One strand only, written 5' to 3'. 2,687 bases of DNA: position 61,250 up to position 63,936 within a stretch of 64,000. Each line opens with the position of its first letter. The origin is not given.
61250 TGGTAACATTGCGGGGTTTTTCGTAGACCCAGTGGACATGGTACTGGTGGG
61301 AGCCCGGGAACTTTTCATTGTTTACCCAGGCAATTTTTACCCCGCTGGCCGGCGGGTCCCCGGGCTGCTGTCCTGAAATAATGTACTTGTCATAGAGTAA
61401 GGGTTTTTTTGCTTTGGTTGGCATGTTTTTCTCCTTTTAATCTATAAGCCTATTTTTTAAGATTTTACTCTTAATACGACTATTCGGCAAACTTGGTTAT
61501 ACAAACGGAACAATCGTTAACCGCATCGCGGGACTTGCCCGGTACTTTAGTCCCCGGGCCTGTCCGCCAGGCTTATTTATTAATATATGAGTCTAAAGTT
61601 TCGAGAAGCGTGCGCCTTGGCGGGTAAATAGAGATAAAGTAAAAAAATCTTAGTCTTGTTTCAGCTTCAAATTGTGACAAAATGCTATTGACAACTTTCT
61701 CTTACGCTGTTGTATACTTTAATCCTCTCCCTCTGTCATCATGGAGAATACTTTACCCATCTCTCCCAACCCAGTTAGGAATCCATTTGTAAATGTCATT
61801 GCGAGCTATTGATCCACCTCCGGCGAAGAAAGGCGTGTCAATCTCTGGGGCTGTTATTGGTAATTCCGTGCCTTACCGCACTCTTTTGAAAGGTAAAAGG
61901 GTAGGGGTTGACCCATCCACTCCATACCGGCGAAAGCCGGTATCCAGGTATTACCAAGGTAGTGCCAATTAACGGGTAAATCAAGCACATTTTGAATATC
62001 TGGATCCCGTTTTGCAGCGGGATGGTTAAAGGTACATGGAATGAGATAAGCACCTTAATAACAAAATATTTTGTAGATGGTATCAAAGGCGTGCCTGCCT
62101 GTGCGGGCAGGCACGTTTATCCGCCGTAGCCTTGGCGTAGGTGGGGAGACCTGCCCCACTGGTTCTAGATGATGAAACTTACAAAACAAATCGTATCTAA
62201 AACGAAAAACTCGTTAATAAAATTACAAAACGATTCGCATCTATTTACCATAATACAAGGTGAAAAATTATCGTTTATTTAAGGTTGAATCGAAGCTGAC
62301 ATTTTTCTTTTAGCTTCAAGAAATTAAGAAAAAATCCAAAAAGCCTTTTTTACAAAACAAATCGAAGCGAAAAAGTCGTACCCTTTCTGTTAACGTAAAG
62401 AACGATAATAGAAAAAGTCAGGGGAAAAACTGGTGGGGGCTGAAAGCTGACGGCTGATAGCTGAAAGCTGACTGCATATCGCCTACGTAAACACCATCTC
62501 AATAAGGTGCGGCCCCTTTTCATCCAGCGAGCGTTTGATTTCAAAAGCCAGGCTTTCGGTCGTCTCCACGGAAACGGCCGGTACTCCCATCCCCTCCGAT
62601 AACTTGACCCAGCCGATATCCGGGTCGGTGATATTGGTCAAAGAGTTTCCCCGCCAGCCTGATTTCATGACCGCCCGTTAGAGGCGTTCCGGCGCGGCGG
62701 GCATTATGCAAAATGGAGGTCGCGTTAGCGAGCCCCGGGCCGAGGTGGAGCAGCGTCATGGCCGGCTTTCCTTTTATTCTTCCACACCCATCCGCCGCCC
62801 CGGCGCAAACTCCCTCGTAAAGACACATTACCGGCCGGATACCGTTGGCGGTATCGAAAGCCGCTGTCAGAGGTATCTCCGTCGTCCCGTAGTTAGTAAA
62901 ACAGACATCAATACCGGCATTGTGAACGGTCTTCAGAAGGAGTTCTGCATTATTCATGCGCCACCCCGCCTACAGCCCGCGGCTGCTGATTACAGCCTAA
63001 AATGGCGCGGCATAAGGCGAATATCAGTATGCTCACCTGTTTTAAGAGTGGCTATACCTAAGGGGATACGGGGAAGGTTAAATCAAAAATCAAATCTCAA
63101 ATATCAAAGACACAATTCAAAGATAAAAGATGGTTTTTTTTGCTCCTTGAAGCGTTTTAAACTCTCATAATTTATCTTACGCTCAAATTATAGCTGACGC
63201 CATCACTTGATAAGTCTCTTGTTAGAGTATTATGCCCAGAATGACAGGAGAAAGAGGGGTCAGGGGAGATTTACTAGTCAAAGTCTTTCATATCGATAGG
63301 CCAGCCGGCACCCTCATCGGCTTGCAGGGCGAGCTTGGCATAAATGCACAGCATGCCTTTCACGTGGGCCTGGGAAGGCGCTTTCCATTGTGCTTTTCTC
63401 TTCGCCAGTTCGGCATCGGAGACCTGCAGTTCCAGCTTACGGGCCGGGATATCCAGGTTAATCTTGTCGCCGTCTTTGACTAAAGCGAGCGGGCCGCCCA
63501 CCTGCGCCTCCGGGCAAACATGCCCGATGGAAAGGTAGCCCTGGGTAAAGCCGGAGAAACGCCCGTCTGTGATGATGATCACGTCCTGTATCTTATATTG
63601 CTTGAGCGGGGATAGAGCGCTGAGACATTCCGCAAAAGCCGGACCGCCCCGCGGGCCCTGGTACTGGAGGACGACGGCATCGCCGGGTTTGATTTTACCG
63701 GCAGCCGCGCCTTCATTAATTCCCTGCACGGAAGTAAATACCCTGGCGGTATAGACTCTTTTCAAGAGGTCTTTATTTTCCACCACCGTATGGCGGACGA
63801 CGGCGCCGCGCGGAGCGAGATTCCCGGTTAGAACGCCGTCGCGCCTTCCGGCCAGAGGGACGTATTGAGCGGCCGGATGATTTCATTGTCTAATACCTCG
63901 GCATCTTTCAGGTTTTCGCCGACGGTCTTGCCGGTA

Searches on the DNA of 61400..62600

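Call 41: search_rna_families(source=window, start=61400, end=62600, threshold=evalue, max_evalue=5)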
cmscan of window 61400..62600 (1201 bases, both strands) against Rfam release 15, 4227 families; matches with E-value up to 5: 1.
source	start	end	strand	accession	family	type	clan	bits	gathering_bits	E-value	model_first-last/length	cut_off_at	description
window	62089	62122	+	RF03662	mir-2060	Gene; miRNA;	-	16.1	54.5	3.2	1-94/94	no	mir-2060 microRNA precursor family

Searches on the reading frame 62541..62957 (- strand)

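Call 13: search_protein_families(library=pfam, proteins=[window:62541-62957:-])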
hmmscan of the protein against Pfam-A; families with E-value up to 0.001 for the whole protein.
window:62541-62957:- (138 aa): 1 family
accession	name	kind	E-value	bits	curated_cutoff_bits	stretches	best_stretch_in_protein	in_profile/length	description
PF02776.23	TPP_enzyme_N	-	5.8e-24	84.6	26.8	1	1-93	1-93/119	Thiamine pyrophosphate enzyme, N-terminal TPP binding domain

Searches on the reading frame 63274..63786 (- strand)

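Call 13: search_protein_families(library=pfam, proteins=[window:63274-63786:-])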
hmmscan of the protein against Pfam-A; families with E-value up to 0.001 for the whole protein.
window:63274-63786:- (170 aa): 1 family
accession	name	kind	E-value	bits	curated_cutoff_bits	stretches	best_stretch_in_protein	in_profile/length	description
PF24877.1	ILV_EDD_C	-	3.8e-46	157.4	27.7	1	7-160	39-191/191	Dihydroxy-acid/6-phosphogluconate dehydratase C-terminal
